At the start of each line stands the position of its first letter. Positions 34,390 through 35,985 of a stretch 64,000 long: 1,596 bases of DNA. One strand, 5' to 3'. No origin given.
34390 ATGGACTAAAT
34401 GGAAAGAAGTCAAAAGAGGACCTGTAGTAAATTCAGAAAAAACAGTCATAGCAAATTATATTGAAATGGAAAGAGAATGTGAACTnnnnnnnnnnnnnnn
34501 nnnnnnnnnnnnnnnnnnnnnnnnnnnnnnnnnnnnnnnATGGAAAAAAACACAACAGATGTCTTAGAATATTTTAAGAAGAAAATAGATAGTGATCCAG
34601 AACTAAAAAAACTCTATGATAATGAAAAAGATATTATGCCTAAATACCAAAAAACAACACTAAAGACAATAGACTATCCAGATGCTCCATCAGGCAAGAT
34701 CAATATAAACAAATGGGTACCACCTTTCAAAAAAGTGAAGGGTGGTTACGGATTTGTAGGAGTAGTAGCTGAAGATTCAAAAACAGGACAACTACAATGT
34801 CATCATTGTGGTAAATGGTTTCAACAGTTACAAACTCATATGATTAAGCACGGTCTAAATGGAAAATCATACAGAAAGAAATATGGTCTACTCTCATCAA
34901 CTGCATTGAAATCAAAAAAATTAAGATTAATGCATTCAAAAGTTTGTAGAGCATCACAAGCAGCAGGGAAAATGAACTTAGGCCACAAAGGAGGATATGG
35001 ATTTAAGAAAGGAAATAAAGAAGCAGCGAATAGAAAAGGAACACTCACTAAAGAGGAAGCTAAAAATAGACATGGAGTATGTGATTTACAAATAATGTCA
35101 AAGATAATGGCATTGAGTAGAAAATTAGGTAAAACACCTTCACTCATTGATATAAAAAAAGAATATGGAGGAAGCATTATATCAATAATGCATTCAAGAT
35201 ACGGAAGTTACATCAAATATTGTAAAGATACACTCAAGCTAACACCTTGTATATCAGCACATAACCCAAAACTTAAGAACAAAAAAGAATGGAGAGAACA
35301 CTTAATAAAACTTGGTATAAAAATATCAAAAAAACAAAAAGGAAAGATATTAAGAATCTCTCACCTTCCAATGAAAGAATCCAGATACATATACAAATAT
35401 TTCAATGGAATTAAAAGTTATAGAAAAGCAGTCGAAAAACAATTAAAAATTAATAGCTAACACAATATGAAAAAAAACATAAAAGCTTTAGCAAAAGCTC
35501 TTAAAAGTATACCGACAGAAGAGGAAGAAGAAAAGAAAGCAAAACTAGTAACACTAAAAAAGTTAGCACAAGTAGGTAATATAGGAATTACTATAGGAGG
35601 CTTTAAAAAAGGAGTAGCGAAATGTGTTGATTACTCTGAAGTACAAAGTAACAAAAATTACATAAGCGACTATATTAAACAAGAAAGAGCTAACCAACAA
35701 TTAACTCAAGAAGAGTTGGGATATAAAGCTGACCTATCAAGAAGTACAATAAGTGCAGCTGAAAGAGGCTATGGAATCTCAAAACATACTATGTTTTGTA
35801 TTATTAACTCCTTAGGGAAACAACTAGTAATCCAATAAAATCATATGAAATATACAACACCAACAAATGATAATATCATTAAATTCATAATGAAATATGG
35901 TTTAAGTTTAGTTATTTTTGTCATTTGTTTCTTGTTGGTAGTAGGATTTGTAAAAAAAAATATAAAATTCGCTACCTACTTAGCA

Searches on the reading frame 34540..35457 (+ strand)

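Call 11: search_protein_families(library=pfam, proteins=[window:34540-35457:+], max_evalue=0.01)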
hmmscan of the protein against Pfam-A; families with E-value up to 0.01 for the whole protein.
window:34540-35457:+ (306 aa): 1 family
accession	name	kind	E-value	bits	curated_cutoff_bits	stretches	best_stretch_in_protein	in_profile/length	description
PF05443.17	ROS_MUCR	-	4.2e-08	33.7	25.4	1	82-136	62-117/123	ROS/MUCR transcriptional regulator protein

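Call 12: search_protein_families(library=phrogs, proteins=[window:34540-35457:+], max_evalue=0.001)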
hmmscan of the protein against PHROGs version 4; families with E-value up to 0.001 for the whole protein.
window:34540-35457:+ (306 aa): 1 family
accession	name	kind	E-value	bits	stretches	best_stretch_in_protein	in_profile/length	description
phrog_22655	-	unknown function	3.9e-05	23.5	1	184-300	257-366/508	-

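Call 18: search_protein_families(library=padloc, proteins=[window:34540-35457:+], max_evalue=0.01)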
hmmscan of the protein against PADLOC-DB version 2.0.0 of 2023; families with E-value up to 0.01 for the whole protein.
window:34540-35457:+ (306 aa): 0 families

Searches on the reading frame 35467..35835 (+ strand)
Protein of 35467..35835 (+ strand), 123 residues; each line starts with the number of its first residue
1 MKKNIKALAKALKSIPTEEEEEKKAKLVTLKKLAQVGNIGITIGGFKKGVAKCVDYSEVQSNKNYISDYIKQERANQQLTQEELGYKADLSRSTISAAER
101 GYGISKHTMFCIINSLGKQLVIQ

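Call 11: search_protein_families(library=pfam, proteins=[window:35467-35835:+], max_evalue=0.01)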
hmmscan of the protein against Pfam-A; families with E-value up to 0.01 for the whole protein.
window:35467-35835:+ (123 aa): 3 families
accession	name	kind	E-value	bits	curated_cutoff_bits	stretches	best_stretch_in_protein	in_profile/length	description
PF01381.28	HTH_3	-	4.4e-08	33.5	23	1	70-118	1-50/55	Helix-turn-helix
PF13560.12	HTH_31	-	0.00094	19.9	27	1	69-101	5-37/64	Helix-turn-helix domain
PF13744.12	HTH_37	-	0.0048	17.1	27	0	65-122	18-77/80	Helix-turn-helix domain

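Call 12: search_protein_families(library=phrogs, proteins=[window:35467-35835:+], max_evalue=0.001)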
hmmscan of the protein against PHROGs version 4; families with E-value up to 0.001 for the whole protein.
window:35467-35835:+ (123 aa): 6 families
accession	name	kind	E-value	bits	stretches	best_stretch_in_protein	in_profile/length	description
phrog_3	-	transcription regulation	1.3e-05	26.2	1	59-105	82-127/430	transcriptional repressor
phrog_1373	-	transcription regulation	3.1e-05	25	1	56-122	55-121/166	transcriptional regulator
phrog_4836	-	transcription regulation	7.9e-05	23.3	1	29-116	44-127/194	CII-like regulator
phrog_5823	-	transcription regulation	0.00015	22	1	65-102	6-43/404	transcriptional regulator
phrog_2439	-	transcription regulation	0.0002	21.3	1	61-103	3-45/367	transcriptional regulator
phrog_8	-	transcription regulation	0.00072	20.1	1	6-101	122-193/346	transcriptional regulator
